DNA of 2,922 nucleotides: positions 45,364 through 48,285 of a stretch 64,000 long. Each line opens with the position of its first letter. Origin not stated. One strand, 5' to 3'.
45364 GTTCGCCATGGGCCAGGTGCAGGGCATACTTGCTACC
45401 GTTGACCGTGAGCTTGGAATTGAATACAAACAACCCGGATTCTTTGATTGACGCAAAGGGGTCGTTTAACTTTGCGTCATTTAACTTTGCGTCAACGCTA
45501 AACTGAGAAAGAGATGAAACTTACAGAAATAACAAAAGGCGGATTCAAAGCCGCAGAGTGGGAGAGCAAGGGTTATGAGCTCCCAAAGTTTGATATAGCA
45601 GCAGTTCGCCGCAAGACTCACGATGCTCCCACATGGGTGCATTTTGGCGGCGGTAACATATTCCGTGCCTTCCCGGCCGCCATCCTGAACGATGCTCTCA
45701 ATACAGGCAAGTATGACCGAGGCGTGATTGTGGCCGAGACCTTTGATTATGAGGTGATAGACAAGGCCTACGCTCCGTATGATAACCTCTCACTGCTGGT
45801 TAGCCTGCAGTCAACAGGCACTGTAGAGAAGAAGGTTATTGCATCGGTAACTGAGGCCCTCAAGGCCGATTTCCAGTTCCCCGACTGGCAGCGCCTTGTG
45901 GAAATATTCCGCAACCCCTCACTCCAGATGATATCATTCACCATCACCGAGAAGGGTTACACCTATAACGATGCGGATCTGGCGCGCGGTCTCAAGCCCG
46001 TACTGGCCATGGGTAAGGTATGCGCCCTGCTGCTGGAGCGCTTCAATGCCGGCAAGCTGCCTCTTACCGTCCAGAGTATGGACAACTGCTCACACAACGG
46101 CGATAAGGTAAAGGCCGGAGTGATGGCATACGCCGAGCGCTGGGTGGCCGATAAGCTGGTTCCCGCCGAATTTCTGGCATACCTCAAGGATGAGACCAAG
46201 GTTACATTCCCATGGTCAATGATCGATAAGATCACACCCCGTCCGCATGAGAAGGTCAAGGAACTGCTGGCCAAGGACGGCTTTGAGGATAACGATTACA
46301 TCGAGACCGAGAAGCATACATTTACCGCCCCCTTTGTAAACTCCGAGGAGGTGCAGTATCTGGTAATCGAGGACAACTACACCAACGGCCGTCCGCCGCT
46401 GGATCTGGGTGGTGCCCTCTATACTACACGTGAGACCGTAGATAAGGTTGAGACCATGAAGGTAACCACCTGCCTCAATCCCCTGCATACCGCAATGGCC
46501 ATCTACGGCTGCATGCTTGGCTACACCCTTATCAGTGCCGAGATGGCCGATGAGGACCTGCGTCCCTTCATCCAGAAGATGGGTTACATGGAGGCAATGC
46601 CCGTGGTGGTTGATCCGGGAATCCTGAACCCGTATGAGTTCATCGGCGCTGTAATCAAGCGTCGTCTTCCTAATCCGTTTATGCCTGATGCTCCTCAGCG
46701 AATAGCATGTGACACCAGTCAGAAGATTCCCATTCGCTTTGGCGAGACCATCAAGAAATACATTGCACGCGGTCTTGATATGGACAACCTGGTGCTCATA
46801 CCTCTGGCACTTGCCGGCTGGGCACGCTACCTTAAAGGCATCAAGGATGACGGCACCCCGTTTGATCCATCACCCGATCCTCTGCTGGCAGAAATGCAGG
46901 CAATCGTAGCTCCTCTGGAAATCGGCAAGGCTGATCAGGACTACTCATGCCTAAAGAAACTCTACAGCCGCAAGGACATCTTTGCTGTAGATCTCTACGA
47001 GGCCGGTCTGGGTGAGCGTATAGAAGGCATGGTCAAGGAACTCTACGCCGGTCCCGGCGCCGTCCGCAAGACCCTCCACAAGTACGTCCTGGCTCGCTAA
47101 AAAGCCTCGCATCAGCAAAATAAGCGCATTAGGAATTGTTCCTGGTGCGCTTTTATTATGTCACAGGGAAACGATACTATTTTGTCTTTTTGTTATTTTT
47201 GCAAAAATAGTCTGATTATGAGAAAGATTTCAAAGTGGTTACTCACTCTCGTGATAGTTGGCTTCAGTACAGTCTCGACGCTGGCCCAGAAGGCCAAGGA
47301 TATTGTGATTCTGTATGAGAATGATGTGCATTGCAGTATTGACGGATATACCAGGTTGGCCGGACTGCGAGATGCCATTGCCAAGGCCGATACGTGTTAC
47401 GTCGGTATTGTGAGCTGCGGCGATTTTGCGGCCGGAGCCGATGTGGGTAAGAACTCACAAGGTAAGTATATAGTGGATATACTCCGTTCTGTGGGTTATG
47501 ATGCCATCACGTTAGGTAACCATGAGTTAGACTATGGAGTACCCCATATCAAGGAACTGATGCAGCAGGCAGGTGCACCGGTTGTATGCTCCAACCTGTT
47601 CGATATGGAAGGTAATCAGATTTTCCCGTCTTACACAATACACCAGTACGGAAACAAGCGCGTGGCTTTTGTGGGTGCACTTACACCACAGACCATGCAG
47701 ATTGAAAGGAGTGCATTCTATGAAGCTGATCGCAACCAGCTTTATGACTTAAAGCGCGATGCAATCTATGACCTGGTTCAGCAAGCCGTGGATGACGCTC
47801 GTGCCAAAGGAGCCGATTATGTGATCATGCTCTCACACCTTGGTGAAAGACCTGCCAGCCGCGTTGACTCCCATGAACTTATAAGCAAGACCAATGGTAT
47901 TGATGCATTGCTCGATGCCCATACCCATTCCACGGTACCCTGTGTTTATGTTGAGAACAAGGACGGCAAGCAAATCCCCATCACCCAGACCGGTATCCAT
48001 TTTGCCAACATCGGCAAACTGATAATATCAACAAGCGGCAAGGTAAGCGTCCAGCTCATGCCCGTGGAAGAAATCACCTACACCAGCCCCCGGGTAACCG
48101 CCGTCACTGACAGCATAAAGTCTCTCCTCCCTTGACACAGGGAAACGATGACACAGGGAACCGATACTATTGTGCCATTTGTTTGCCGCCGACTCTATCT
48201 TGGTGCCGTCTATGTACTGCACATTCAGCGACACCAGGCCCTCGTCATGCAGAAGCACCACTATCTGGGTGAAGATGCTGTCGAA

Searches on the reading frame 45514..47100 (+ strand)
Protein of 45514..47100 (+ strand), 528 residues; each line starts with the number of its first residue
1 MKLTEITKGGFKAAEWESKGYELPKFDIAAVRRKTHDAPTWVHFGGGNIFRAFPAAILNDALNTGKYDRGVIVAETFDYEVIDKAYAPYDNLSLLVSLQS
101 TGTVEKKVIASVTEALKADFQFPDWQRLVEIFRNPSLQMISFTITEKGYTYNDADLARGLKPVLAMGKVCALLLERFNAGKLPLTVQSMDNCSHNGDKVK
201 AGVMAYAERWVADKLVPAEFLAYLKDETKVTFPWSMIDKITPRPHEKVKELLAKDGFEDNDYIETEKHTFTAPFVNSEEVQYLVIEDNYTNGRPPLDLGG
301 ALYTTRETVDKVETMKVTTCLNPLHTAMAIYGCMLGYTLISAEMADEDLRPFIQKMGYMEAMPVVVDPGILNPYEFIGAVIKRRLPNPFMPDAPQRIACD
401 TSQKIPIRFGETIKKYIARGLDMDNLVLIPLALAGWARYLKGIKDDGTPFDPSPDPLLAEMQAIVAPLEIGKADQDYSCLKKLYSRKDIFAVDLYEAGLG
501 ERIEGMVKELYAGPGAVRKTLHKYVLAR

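Call 12: search_protein_families(library=pfam, proteins=[window:45514-47100:+], max_evalue=0.001)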
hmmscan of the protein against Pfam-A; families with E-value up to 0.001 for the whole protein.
window:45514-47100:+ (528 aa): 2 families
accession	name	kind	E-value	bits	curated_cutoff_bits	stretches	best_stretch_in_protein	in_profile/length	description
PF08125.19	Mannitol_dh_C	-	4.3e-20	72.5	30.7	1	309-509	2-188/190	Mannitol dehydrogenase C-terminal domain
PF01232.29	Mannitol_dh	-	1.8e-16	61.1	27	1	42-296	4-197/199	Mannitol dehydrogenase Rossmann domain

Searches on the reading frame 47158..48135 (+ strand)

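Call 12: search_protein_families(library=pfam, proteins=[window:47158-48135:+], max_evalue=0.001)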
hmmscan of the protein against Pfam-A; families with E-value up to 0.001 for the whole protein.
window:47158-48135:+ (325 aa): 1 family
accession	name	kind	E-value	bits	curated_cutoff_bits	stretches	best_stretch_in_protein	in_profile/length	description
PF00149.33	Metallophos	-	1.3e-07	32.7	21.5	1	53-258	5-190/191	Calcineurin-like phosphoesterase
